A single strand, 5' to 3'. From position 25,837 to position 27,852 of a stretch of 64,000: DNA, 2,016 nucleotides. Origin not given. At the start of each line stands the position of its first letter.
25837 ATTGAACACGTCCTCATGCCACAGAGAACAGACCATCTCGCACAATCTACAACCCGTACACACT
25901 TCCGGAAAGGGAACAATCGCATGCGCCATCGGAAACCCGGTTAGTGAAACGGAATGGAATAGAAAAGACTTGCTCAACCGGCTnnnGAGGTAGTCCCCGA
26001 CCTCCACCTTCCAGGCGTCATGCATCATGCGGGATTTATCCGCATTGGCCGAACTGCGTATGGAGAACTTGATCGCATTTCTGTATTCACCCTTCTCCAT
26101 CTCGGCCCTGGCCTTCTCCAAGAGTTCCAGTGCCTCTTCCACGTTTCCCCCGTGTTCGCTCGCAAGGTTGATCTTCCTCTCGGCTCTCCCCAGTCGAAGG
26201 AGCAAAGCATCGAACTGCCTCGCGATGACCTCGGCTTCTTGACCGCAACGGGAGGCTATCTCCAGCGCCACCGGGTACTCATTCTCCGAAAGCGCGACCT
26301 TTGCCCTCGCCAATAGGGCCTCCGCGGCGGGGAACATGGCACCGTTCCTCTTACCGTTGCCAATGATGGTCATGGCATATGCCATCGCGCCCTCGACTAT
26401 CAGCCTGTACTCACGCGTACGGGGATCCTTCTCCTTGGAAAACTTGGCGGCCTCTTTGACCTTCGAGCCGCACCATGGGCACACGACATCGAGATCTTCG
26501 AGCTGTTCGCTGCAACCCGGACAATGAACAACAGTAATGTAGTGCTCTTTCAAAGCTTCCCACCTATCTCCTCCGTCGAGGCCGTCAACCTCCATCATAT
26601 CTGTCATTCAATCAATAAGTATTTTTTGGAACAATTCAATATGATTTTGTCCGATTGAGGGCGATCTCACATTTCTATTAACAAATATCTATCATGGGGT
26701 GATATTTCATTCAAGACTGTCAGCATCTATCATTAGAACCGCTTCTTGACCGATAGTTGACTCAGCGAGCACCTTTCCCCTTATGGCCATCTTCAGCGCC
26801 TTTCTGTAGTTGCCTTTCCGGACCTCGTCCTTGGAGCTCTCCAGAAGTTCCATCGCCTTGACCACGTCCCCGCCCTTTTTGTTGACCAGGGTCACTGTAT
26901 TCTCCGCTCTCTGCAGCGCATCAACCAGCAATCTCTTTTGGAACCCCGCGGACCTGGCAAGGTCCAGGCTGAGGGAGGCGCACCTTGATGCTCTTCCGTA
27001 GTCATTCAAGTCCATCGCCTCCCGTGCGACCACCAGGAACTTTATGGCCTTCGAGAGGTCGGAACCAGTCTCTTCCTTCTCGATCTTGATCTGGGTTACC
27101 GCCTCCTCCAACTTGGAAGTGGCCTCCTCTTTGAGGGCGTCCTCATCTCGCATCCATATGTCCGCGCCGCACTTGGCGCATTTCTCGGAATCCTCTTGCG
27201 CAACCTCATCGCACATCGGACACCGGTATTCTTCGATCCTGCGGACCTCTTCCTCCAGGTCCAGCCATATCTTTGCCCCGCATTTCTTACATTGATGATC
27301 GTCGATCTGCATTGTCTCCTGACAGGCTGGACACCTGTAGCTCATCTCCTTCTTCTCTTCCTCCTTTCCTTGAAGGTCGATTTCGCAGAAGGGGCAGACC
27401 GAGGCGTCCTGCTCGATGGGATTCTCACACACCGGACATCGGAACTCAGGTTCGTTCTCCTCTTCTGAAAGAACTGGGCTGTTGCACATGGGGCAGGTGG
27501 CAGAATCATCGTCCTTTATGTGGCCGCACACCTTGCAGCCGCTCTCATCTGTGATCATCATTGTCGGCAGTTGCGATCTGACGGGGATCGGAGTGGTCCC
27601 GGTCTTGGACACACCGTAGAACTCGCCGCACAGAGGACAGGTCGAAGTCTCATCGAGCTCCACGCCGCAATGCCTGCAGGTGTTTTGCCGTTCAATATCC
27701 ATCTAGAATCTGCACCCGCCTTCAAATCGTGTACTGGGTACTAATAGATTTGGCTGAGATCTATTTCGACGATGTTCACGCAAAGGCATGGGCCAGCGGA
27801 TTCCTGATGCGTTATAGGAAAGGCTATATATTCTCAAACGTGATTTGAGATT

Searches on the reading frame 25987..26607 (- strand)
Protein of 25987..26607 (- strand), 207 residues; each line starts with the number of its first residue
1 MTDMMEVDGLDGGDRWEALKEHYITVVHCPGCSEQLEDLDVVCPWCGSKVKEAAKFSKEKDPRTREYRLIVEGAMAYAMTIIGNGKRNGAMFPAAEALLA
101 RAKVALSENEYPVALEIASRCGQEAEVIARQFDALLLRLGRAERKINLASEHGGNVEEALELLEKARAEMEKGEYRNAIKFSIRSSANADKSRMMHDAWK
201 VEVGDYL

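Call 67: search_protein_families(library=pfam, max_evalue=1, proteins=[window:25987-26607:-])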
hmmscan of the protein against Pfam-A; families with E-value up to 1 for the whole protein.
window:25987-26607:- (207 aa): 27 families (the best 25 are shown)
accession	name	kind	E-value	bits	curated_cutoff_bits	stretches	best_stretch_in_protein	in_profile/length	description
PF10571.15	UPF0547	-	0.0044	17.6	29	1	43-56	3-16/26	Uncharacterised protein family UPF0547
PF12773.13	DZR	-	0.0068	17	27.3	1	29-51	1-23/45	Double zinc ribbon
PF12172.15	zf-ChsH2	-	0.007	16.6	23.2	1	16-33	1-18/37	ChsH2, rubredoxin-like zinc ribbon domain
PF14446.12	Prok-RING_1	-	0.039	14.4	29.1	1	27-48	5-28/54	Prokaryotic RING finger family 1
PF13248.11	Zn_ribbon_3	-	0.041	13.8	27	1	28-49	4-25/26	zinc-ribbon domain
PF24441.1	DUF7560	-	0.046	13.9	27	0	43-54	30-41/44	Family of unknown function (DUF7560)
PF13432.12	TPR_16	-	0.048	14.6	32.7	0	91-118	26-54/65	Tetratricopeptide repeat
PF14863.12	Alkyl_sulf_dimr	-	0.061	14.2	26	0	90-121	64-95/139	Alkyl sulfatase dimerisation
PF06754.17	PhnG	-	0.061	13.8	32.4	1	67-145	31-106/142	Phosphonate metabolism protein PhnG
PF07719.23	TPR_2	-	0.07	13.7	27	0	152-168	13-29/34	Tetratricopeptide repeat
PF19941.4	DUF6403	-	0.084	13.5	26.9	1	91-130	35-74/77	Family of unknown function (DUF6403)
PF13920.12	zf-C3HC4_3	-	0.091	13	27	1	27-52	24-48/49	Zinc finger, C3HC4 type (RING finger)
PF03928.20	HbpS-like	-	0.11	13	25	1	94-164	5-74/128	Haem degrading protein HbpS-like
PF02607.22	B12-binding_2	-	0.12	13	23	0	69-102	32-65/74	B12 binding domain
PF13240.11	Zn_Ribbon_1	-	0.13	12.6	25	1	43-56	2-15/23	zinc-ribbon domain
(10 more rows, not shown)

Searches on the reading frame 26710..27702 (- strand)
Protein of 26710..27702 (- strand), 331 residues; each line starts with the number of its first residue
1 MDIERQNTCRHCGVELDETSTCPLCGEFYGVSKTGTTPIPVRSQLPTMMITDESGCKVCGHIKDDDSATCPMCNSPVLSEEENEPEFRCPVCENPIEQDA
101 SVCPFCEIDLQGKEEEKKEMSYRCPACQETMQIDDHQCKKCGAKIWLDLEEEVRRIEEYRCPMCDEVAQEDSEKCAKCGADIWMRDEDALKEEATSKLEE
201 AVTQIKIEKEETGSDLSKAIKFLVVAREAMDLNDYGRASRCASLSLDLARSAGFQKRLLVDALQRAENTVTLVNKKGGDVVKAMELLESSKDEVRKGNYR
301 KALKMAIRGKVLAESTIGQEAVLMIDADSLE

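Call 67: search_protein_families(library=pfam, max_evalue=1, proteins=[window:26710-27702:-])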
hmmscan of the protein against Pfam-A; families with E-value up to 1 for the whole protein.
window:26710-27702:- (331 aa): 17 families
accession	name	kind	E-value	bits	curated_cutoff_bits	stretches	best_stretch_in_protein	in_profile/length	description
PF12773.13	DZR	-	4.7e-15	55.9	27.3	3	124-179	1-45/45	Double zinc ribbon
PF13248.11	Zn_ribbon_3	-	3.9e-14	52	27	4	157-182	1-26/26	zinc-ribbon domain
PF18912.6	DZR_2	-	8.5e-11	42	27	4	118-144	18-45/56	Double zinc ribbon domain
PF13240.11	Zn_Ribbon_1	-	6.3e-10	39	25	4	124-144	2-22/23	zinc-ribbon domain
PF07191.17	Zn_ribbon_6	-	8e-05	23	25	2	5-27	15-37/67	Double zinc ribbon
PF17032.10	Zn_ribbon_15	-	0.00051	21.2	28.9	1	157-179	51-73/73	zinc-ribbon family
PF10005.14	Zn_ribbon_DZR_6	-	0.0029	18.7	23.4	1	122-147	2-27/93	zinc-ribbon domain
PF19335.5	HMBD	-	0.0034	17.8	23.6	1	159-181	2-24/28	Heavy metal binding domain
PF03119.21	DNA_ligase_ZBD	-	0.0064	16.8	25.8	1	69-90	1-21/27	NAD-dependent DNA ligase C4 zinc finger domain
PF07282.18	Cas12f1-like_TNB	-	0.013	16.1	26.3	1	121-145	28-50/60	Cas12f1-like, TNB domain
PF06677.18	Auto_anti-p27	-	0.024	15.2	24.1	1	68-93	16-40/40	Sjogren's syndrome/scleroderma autoantigen 1 (Autoantigen p27)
PF21302.3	Zn_ribbon_RlmA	-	0.03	14.7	27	0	87-100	1-14/44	RlmA, N-terminal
PF22747.2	Zn_ribbon_DUF2089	-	0.042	14.4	27.6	1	124-145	1-22/32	DUF2089 zinc ribbon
PF21349.2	RUBY_RBDX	-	0.043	13.7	26.5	2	56-76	3-25/30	Rubrerythrin, rubredoxin-like domain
PF13719.11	Zn_ribbon_5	-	0.072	13.3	29.3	1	122-145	3-26/37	zinc-ribbon domain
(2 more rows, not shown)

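Call 93: find_related_loci(query=window:26710-27702:-, collection=genome_contigs, flank=3000)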
Query window:26710-27702:- (331 aa) in genome_contigs; peptide patterns used: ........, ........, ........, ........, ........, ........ (x = any residue, [..] = any of these).
174 stretches matched a pattern; 4 encode a relative of the query (tblastn E <= 1e-3); 3 distinct loci.
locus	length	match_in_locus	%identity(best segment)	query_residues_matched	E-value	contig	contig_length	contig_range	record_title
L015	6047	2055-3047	95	1-331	0e+0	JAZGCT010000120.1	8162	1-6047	MAG: Thermoplasmata archaeon isolate SCS3bin.24 SCS3bin.24_120, whole genome shotgun sequence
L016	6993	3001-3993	95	1-331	0e+0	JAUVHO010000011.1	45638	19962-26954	MAG: Methanomassiliicoccales archaeon isolate CSMAG_404 CSMAG_404_k141_1788563_length_45638_cov_10.4910, whole genome sh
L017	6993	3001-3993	94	1-331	0e+0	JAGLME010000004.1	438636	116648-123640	MAG: Thermoplasmata archaeon isolate RS_5_45 ROV157_5.bin.45.fa_4, whole genome shotgun sequence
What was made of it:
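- Tried and rejected: Co-occurrence of the zinc-ribbon proteins with the giant could be followed only into three near-identical genomes (call 93), so it was not tested.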
